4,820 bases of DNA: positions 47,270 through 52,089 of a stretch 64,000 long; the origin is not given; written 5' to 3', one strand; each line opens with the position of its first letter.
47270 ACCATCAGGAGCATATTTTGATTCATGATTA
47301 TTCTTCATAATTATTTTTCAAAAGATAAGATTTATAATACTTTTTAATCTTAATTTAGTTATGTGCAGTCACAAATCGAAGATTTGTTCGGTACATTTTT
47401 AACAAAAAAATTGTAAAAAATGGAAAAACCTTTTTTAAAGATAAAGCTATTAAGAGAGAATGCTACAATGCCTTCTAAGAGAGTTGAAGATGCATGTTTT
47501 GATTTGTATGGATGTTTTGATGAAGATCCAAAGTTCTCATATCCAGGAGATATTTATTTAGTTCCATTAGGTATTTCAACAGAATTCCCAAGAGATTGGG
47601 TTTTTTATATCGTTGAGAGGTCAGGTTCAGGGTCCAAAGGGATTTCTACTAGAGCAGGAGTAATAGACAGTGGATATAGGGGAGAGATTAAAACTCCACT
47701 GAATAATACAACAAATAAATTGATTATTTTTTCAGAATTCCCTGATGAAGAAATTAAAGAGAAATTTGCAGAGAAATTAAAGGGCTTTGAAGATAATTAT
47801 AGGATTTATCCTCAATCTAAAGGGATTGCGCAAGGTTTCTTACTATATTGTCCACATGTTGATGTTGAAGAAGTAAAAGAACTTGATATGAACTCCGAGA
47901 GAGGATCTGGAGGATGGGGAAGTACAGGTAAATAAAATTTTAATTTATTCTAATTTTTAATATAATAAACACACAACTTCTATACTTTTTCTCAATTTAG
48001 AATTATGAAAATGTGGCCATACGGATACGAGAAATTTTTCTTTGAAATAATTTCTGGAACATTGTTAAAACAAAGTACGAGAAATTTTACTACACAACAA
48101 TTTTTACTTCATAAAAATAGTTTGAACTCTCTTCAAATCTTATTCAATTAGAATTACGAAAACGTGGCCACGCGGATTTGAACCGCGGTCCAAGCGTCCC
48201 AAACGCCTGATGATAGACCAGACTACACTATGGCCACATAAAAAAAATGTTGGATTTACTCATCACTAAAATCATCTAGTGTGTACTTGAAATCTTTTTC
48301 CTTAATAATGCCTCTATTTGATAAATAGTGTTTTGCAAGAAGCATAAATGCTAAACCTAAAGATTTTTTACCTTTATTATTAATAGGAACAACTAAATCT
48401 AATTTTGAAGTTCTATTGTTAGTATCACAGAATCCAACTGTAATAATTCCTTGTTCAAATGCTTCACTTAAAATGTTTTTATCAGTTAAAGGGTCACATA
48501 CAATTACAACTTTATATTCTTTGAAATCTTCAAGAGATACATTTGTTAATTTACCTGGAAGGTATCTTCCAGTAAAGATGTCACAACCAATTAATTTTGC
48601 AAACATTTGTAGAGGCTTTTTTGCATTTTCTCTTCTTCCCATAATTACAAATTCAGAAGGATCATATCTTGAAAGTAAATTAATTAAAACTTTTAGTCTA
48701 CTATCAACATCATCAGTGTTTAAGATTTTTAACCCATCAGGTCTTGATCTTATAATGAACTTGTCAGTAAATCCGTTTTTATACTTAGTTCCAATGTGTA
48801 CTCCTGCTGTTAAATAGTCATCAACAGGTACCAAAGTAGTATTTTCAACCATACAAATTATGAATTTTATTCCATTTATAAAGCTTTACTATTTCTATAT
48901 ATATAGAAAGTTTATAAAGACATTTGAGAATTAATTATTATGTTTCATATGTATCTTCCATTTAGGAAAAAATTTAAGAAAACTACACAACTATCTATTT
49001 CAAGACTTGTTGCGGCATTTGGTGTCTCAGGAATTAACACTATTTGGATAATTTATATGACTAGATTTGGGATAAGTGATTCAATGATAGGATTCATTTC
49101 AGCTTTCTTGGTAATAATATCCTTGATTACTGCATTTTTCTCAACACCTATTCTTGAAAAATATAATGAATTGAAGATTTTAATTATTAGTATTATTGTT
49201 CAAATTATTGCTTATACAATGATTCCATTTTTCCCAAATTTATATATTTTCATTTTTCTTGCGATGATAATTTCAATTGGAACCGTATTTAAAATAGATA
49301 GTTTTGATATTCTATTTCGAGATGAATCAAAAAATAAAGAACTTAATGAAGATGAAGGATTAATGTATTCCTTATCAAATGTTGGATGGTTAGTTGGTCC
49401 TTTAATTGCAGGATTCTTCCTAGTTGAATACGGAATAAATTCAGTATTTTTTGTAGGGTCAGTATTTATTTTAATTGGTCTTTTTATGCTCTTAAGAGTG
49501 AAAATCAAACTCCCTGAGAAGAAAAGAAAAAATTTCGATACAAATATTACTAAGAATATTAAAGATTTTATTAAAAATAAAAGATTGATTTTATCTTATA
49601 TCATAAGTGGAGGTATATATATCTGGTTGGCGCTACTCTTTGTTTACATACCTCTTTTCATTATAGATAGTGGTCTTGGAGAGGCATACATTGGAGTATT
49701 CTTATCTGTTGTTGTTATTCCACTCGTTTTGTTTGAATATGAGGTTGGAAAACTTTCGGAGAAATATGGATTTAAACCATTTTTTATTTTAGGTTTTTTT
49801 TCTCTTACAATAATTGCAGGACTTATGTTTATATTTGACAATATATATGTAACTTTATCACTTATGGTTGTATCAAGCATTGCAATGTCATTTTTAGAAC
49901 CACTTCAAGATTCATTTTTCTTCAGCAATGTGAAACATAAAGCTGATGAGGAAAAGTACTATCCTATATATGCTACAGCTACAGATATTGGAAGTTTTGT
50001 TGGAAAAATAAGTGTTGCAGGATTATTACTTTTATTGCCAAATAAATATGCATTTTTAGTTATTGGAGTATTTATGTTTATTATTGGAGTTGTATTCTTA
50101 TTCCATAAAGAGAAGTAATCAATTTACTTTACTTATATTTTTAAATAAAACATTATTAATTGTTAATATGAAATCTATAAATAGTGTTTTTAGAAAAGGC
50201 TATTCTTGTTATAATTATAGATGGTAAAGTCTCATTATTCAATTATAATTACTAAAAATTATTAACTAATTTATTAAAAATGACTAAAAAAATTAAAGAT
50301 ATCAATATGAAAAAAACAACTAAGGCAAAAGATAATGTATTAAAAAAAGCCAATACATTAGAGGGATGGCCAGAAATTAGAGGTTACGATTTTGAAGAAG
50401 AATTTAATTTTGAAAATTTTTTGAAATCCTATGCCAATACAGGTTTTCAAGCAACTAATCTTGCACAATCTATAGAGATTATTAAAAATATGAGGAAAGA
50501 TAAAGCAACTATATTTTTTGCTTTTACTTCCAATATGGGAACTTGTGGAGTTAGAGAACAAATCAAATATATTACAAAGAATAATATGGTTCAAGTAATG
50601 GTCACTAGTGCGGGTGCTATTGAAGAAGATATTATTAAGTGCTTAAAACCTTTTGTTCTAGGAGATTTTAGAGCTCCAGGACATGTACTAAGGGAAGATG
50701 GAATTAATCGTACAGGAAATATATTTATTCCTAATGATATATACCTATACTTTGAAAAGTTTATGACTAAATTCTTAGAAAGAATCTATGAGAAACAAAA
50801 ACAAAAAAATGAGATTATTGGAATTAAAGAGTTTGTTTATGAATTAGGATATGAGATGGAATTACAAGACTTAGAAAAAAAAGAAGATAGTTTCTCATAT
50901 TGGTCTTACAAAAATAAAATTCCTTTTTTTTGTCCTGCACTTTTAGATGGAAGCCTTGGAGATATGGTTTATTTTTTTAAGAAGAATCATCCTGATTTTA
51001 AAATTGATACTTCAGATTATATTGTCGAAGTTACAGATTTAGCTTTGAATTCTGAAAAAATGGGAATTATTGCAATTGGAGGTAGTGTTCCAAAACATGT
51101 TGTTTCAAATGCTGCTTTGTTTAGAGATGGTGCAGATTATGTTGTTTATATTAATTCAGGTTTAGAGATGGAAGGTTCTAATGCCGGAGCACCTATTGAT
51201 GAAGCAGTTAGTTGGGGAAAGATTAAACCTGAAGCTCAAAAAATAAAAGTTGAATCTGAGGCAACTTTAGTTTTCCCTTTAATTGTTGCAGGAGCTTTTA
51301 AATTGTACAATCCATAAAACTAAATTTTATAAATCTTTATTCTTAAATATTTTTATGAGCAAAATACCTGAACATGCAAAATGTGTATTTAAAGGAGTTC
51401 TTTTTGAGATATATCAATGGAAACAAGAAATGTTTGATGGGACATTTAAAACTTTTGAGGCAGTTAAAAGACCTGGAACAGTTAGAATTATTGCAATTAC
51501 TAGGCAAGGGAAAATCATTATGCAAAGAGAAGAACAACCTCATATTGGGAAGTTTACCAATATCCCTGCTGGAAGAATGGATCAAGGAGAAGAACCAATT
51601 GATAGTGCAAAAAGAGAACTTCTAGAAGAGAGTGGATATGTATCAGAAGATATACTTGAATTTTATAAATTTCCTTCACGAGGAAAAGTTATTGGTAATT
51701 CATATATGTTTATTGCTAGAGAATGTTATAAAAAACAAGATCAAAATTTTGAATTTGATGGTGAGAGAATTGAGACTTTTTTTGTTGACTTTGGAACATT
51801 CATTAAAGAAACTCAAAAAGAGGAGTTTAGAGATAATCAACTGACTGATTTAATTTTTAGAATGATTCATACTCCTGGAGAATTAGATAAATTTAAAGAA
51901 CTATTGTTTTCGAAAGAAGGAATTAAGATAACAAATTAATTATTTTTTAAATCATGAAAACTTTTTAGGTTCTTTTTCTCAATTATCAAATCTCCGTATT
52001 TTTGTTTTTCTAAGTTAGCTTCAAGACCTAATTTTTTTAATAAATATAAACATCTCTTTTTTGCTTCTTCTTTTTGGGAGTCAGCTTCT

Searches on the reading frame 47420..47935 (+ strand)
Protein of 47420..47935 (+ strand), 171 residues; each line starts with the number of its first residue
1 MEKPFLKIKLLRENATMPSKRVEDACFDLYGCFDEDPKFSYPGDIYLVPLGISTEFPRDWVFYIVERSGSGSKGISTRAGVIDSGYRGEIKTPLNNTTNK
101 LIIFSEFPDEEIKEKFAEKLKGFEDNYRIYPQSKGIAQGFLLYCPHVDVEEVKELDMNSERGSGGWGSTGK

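Call 50: search_protein_families(library=pfam, proteins=[window:47420-47935:+], max_evalue=0.01)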
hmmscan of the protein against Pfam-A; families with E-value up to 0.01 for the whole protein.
window:47420-47935:+ (171 aa): 2 families
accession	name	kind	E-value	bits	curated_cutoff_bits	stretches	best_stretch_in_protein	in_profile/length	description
PF00692.24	dUTPase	-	5.6e-12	46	22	1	17-102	6-88/129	dUTPase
PF22769.1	DCD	-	0.00082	19.9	27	1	41-102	74-138/153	dCTP deaminase-like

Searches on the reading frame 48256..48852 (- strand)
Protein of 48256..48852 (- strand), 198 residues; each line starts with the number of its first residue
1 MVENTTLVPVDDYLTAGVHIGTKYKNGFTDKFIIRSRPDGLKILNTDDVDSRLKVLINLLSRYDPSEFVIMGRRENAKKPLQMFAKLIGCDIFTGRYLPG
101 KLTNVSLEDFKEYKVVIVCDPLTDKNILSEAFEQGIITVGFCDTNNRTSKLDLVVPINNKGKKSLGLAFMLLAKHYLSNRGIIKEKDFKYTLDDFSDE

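Call 50: search_protein_families(library=pfam, proteins=[window:48256-48852:-], max_evalue=0.01)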
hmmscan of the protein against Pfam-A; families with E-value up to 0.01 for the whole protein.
window:48256-48852:- (198 aa): 1 family
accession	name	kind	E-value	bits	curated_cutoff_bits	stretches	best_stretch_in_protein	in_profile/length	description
PF00318.25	Ribosomal_S2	-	2.3e-16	60.2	26.1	2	114-174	151-211/216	Ribosomal protein S2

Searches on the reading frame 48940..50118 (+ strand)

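Call 50: search_protein_families(library=pfam, proteins=[window:48940-50118:+], max_evalue=0.01)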
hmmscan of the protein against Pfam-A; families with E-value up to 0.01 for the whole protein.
window:48940-50118:+ (392 aa): 3 families
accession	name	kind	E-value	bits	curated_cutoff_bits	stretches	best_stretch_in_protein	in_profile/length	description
PF07690.21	MFS_1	-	3.9e-42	144.8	33.4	2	18-331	1-323/347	Major Facilitator Superfamily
PF12832.13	MFS_1_like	-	8.4e-07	28.8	25.2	1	35-316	21-315/373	MFS_1 like family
PF00083.30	Sugar_tr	-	0.0012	18.2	22.3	0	128-184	34-93/452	Sugar (and other) transporter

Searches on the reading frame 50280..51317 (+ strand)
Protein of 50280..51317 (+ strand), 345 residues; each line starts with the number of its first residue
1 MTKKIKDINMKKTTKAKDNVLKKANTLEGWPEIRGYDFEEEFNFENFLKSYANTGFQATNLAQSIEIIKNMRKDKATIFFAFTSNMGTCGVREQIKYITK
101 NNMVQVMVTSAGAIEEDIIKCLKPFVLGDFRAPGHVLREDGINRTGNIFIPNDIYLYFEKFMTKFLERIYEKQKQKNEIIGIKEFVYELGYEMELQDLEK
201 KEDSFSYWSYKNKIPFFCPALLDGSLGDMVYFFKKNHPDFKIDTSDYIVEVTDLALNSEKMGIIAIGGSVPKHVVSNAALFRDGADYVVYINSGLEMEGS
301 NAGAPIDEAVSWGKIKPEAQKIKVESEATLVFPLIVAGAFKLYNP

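Call 53: search_protein_families(library=pfam, proteins=[window:50280-51317:+], max_evalue=0.001)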
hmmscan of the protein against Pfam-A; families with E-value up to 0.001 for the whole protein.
window:50280-51317:+ (345 aa): 1 family
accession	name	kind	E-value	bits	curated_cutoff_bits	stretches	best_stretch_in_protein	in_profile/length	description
PF01916.23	DS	-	1e-98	330.7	27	1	47-338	2-287/288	Deoxyhypusine synthase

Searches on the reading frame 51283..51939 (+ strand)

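Call 67: search_protein_families(library=pfam, proteins=[window:51283-51939:+], max_evalue=0.001)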
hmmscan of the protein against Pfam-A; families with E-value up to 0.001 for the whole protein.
window:51283-51939:+ (218 aa): 1 family
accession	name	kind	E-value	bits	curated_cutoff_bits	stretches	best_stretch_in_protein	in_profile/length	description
PF00293.34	NUDIX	-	5.1e-13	49.6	21.1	1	63-182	2-126/134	NUDIX domain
